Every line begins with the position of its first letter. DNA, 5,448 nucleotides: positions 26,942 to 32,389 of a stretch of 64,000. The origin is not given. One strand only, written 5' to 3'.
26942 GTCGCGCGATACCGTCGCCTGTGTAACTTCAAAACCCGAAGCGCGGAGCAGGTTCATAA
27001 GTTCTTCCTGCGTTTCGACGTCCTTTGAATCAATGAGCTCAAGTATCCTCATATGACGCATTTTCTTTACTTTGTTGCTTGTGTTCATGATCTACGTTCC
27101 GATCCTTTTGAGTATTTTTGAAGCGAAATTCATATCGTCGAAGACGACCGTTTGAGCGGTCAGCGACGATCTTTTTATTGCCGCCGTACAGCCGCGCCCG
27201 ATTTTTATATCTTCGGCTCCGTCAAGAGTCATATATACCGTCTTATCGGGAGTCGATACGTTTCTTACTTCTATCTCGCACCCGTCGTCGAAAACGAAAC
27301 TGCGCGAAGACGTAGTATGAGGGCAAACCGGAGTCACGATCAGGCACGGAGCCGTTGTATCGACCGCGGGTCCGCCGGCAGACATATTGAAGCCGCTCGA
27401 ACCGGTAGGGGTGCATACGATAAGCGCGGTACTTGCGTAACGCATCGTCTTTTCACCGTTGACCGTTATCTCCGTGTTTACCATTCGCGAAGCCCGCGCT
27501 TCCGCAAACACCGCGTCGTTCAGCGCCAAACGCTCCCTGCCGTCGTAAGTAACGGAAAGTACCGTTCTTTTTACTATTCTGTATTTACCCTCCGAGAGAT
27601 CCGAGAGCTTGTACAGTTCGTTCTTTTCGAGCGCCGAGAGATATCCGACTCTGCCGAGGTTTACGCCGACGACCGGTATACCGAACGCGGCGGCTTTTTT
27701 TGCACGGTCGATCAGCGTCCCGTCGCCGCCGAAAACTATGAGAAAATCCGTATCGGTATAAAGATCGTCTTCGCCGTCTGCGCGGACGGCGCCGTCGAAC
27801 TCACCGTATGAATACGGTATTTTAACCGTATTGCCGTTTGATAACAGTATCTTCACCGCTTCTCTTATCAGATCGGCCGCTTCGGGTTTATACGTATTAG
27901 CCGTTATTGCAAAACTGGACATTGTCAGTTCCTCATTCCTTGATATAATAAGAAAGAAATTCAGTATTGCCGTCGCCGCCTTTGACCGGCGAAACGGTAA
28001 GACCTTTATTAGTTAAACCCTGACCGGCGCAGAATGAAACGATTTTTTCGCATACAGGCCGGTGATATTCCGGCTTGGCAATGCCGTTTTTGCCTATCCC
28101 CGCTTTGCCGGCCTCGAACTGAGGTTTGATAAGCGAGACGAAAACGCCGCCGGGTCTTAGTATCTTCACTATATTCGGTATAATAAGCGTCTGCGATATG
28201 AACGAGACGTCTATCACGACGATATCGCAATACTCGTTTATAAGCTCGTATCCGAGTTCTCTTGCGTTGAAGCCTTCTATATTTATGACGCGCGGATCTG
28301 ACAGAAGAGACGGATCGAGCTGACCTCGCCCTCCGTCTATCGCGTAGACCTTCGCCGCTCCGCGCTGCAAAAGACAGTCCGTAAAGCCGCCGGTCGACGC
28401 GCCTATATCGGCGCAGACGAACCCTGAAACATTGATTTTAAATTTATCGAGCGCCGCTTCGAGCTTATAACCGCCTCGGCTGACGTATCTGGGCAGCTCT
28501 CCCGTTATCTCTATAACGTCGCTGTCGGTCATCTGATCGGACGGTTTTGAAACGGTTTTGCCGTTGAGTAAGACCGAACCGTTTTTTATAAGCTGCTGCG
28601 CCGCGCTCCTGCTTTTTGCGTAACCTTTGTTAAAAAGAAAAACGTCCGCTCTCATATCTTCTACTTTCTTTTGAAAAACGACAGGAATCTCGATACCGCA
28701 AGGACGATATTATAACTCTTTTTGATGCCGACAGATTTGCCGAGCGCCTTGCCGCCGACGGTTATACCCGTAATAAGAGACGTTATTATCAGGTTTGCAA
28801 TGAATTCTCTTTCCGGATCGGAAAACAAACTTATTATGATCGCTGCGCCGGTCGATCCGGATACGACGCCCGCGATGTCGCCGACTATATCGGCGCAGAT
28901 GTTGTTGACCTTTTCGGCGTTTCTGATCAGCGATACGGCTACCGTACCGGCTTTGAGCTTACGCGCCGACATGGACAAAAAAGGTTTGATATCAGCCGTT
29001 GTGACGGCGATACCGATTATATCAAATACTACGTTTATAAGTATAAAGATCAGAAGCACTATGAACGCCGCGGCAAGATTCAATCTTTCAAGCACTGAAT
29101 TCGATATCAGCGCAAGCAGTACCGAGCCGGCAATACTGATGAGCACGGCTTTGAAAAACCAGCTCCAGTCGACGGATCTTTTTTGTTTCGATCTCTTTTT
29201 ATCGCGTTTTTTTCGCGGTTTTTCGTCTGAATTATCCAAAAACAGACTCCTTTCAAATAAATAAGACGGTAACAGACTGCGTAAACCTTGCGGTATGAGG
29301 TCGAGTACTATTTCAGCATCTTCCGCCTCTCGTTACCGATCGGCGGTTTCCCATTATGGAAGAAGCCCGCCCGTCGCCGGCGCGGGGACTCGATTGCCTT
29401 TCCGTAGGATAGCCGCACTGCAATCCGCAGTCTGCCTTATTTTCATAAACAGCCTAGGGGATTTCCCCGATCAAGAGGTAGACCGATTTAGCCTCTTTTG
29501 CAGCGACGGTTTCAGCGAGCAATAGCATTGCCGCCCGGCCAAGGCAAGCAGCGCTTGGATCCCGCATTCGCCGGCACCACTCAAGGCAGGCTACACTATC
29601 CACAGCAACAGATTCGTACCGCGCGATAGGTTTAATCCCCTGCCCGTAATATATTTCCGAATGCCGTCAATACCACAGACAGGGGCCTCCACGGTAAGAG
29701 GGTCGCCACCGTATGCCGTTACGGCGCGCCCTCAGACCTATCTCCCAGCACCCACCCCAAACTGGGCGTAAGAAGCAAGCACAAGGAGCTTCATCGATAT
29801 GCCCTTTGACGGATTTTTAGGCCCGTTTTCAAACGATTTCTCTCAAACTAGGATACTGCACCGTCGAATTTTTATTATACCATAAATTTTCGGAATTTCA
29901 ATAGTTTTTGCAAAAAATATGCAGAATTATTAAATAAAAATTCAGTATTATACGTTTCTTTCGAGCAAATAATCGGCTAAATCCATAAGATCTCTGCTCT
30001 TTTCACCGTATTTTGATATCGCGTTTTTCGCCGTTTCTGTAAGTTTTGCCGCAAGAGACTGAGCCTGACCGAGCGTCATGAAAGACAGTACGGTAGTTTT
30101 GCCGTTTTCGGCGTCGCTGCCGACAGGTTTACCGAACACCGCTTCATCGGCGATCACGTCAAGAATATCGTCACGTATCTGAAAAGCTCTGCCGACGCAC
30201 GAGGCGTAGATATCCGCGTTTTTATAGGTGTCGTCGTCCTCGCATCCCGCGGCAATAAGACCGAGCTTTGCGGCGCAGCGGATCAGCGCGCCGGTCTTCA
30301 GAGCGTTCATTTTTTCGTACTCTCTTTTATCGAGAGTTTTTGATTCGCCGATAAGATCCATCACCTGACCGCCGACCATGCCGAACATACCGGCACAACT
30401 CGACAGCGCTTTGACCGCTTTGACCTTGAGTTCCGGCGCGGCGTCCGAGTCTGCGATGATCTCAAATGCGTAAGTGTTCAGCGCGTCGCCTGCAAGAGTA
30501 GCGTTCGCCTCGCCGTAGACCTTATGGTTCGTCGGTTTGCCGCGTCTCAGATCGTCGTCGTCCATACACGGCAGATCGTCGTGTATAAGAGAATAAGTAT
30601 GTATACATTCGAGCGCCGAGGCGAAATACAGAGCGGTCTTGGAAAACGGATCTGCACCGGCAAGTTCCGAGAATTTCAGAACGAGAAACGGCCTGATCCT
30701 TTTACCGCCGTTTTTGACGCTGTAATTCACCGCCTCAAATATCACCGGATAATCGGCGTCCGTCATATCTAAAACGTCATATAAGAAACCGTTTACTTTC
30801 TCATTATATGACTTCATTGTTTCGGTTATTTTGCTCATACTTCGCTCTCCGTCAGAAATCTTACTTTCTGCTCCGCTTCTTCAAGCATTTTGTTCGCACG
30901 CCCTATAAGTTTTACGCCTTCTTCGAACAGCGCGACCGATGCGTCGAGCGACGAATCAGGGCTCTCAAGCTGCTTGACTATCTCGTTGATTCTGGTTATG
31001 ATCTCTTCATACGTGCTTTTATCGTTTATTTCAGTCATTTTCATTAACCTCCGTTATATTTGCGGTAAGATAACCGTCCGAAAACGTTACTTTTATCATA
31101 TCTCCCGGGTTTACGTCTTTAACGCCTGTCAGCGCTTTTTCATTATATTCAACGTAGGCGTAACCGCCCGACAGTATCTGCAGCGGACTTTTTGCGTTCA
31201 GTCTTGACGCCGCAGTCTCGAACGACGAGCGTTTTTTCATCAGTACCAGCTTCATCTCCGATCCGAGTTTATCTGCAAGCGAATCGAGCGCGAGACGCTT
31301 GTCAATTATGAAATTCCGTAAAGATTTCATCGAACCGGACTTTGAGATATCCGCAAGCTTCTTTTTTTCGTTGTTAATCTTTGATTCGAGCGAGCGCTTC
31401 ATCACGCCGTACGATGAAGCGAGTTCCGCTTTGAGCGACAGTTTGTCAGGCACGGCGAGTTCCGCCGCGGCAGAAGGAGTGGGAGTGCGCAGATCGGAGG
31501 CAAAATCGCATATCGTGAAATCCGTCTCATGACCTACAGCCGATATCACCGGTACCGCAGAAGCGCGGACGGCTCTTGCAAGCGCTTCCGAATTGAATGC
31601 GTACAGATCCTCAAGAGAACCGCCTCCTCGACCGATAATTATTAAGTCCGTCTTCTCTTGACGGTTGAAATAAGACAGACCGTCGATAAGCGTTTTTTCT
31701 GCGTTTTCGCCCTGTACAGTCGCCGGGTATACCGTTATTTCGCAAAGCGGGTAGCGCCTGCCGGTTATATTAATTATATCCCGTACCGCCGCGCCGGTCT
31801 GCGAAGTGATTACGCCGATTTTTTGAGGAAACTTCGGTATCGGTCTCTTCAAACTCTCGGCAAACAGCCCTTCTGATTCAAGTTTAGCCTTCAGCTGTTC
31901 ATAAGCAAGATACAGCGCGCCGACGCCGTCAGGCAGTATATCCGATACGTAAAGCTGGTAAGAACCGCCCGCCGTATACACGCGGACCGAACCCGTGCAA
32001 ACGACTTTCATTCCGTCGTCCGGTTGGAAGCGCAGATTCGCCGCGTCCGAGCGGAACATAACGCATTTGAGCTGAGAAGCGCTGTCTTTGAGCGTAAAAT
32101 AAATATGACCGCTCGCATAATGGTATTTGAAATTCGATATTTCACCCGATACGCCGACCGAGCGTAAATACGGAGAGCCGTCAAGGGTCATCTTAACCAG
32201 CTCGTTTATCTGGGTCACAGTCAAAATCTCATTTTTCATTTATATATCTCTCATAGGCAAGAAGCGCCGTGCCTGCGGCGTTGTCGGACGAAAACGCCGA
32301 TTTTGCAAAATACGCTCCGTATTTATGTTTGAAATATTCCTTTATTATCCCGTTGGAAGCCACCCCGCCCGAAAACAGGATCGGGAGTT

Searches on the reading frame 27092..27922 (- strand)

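Call 78: search_protein_families(library=pfam, proteins=[window:27092-27922:-], max_evalue=0.00001)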
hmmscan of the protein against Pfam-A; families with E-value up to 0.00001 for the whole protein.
window:27092-27922:- (276 aa): 2 families
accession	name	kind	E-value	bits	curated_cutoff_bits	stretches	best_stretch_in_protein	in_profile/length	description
PF20143.4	NAD_kinase_C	-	4.2e-21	75.4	23.7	1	134-259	1-124/126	ATP-NAD kinase C-terminal domain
PF01513.26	NAD_kinase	-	1.5e-12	48.4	25.5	1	6-106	3-121/130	ATP-NAD kinase N-terminal domain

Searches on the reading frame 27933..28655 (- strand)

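Call 78: search_protein_families(library=pfam, proteins=[window:27933-28655:-], max_evalue=0.00001)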
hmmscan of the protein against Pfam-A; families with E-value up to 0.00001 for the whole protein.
window:27933-28655:- (240 aa): 2 families
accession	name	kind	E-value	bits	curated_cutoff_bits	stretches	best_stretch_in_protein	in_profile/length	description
PF01728.25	FtsJ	-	1.1e-38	133.4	24.1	1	57-234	1-176/181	FtsJ-like methyltransferase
PF01479.30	S4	-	2.8e-14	53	22.8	1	1-48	1-48/48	S4 domain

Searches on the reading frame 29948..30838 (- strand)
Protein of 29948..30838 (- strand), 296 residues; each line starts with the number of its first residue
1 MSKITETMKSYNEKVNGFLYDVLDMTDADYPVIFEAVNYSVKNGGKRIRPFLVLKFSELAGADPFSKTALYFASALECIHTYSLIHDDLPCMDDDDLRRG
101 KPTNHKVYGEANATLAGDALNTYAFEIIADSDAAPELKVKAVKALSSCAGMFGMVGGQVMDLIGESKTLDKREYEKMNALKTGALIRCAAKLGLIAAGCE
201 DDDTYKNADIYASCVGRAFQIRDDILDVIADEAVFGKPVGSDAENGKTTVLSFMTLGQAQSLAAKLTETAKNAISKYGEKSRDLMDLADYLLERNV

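Call 78: search_protein_families(library=pfam, proteins=[window:29948-30838:-], max_evalue=0.00001)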
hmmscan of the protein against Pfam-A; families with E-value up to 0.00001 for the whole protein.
window:29948-30838:- (296 aa): 1 family
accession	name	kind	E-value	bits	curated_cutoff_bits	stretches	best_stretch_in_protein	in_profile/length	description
PF00348.22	polyprenyl_synt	-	5.6e-60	203.1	27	1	32-272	3-236/251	Polyprenyl synthetase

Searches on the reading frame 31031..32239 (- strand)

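Call 78: search_protein_families(library=pfam, proteins=[window:31031-32239:-], max_evalue=0.00001)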
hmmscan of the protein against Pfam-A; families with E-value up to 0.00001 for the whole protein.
window:31031-32239:- (402 aa): 3 families
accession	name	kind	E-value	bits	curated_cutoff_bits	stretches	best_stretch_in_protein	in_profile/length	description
PF02601.20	Exonuc_VII_L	-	6.1e-88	295.8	35.9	2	125-333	1-207/315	Exonuclease VII, large subunit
PF13742.12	tRNA_anti_2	-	3.9e-31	107.6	27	1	6-101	1-94/95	OB-fold nucleic acid binding domain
PF01336.31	tRNA_anti-codon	-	2.8e-12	46.8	27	1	30-101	3-72/75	OB-fold nucleic acid binding domain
